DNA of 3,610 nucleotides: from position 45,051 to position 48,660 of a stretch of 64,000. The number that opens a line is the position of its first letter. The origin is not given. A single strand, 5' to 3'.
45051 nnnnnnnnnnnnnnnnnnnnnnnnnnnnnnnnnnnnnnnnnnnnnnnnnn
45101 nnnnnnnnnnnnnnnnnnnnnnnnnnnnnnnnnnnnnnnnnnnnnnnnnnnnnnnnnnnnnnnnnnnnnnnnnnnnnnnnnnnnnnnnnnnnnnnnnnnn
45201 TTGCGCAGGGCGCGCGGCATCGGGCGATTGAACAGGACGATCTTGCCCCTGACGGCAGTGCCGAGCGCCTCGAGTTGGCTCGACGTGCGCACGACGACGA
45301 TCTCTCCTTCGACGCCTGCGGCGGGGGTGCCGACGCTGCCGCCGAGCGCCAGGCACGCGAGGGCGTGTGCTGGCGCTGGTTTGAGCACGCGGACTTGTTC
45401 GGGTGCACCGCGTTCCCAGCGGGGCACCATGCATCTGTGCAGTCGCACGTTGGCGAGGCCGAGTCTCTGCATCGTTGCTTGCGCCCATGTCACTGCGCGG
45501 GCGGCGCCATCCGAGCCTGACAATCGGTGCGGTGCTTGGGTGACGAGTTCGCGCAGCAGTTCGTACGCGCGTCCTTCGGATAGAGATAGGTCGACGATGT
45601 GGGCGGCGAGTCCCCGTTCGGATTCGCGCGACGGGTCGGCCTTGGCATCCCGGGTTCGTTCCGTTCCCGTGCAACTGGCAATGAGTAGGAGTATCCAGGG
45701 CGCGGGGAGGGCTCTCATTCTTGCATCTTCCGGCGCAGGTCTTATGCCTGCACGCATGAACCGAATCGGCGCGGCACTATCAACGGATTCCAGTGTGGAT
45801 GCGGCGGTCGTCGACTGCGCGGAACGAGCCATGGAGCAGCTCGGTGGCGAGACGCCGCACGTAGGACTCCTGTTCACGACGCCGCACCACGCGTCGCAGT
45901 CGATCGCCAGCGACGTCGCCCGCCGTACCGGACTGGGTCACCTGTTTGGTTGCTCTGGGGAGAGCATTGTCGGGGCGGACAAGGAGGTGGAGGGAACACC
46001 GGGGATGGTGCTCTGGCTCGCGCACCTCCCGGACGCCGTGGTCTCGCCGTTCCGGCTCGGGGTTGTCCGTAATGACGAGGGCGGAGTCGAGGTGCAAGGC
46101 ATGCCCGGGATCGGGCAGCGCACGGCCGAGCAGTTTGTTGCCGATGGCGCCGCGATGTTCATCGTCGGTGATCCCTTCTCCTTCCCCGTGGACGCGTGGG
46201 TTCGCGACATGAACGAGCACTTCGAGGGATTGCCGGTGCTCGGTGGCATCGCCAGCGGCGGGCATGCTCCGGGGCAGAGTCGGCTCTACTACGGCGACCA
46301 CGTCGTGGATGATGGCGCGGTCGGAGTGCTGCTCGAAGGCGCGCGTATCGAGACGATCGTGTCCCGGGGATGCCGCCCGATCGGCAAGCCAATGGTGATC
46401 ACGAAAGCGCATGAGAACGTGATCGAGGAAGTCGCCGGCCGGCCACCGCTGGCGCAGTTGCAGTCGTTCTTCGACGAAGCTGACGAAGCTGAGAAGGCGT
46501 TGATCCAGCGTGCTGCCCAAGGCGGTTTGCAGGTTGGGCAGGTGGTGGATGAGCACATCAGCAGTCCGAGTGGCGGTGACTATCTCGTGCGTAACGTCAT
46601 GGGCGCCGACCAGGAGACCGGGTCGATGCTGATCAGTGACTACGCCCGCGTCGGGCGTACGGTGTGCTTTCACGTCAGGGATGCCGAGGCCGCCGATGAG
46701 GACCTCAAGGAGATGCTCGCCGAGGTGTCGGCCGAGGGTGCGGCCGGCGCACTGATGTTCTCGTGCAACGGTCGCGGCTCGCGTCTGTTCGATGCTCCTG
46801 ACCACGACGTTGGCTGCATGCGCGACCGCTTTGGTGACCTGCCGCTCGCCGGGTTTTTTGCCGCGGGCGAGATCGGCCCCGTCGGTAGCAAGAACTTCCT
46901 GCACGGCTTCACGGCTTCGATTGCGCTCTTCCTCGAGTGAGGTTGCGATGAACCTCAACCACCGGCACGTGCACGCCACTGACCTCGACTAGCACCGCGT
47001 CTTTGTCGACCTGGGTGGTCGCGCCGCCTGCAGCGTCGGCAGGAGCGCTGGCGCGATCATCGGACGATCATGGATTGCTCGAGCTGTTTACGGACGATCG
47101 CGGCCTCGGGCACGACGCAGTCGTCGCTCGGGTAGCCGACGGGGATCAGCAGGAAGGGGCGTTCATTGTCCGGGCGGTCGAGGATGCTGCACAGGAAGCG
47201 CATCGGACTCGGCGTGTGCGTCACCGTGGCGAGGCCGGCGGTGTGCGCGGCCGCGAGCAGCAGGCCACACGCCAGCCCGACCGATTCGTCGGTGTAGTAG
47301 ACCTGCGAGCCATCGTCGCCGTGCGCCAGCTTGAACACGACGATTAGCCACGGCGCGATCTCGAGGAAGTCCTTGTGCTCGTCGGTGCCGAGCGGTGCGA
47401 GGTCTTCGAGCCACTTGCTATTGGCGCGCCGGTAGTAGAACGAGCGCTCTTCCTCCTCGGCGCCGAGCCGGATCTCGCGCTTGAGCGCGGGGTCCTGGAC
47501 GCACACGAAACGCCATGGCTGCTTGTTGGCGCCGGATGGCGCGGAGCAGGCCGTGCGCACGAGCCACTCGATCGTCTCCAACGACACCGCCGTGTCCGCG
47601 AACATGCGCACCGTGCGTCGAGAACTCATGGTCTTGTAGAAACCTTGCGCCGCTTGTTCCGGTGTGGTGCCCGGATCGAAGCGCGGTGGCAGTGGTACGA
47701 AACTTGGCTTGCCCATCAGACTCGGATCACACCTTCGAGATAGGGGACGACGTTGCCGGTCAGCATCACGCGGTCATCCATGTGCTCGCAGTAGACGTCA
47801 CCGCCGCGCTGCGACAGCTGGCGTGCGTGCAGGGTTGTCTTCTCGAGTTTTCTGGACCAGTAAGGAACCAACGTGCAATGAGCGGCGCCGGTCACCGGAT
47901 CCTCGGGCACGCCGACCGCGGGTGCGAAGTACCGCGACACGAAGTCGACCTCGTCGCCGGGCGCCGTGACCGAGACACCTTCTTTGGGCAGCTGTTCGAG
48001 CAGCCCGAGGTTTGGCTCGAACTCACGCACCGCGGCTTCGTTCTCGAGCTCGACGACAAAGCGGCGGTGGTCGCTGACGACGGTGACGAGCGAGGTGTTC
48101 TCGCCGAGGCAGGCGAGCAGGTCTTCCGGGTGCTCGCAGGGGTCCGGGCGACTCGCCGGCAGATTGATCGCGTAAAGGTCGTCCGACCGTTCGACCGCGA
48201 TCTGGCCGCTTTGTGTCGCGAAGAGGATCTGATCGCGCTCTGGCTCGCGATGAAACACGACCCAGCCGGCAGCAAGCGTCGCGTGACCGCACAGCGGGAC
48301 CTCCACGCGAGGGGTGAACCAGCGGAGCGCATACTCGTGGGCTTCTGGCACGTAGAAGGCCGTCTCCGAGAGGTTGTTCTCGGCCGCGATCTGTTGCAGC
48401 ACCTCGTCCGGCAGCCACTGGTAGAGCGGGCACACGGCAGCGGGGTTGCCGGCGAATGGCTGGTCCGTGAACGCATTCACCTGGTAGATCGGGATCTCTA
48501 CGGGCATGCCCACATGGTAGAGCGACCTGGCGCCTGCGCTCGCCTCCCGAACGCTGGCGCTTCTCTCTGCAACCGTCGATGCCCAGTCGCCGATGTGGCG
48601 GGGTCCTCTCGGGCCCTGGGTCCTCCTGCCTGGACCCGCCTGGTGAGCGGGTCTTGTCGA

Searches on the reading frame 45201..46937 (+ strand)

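Call 30: search_protein_families(library=pfam, proteins=[window:45201-46937:+], max_evalue=0.001)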
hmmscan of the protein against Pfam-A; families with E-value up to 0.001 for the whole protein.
window:45201-46937:+ (579 aa): 2 families
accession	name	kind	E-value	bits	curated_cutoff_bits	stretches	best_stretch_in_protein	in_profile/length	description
PF08495.15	FIST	-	5.1e-34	118.3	23.2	1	221-414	2-189/189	FIST N domain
PF10442.14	FIST_C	-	3.6e-24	85.8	28.5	1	439-560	21-131/131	FIST C domain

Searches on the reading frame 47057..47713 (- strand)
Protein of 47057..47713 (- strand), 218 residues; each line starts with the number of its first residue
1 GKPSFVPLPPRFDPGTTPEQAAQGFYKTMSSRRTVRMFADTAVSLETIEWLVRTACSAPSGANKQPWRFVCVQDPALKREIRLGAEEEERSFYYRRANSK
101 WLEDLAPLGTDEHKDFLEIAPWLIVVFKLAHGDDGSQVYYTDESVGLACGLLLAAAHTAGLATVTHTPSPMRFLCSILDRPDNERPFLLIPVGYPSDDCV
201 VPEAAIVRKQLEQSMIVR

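Call 30: search_protein_families(library=pfam, proteins=[window:47057-47713:-], max_evalue=0.001)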
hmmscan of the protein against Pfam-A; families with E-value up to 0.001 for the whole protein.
window:47057-47713:- (218 aa): 2 families
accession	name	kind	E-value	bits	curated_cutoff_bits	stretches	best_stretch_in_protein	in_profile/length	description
PF00881.29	Nitroreductase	-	1.2e-20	74.8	23.5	1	30-194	2-167/167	Nitroreductase family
PF14512.11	TM1586_NiRdase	-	1.9e-05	24.8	27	0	47-74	159-186/215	Putative TM nitroreductase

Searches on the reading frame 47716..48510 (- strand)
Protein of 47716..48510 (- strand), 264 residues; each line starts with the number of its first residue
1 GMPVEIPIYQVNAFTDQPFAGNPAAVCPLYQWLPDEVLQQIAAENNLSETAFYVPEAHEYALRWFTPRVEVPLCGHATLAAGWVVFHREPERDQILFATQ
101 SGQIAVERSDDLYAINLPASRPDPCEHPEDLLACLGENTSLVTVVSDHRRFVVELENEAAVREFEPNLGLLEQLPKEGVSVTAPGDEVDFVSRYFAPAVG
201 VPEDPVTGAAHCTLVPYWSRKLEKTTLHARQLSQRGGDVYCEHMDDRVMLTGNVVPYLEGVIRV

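Call 30: search_protein_families(library=pfam, proteins=[window:47716-48510:-], max_evalue=0.001)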
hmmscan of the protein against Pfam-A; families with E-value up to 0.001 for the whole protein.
window:47716-48510:- (264 aa): 1 family
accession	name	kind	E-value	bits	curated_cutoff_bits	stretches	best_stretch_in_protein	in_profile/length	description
PF02567.21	PhzC-PhzF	-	3.2e-57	194.6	27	1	11-260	1-281/281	Phenazine biosynthesis-like protein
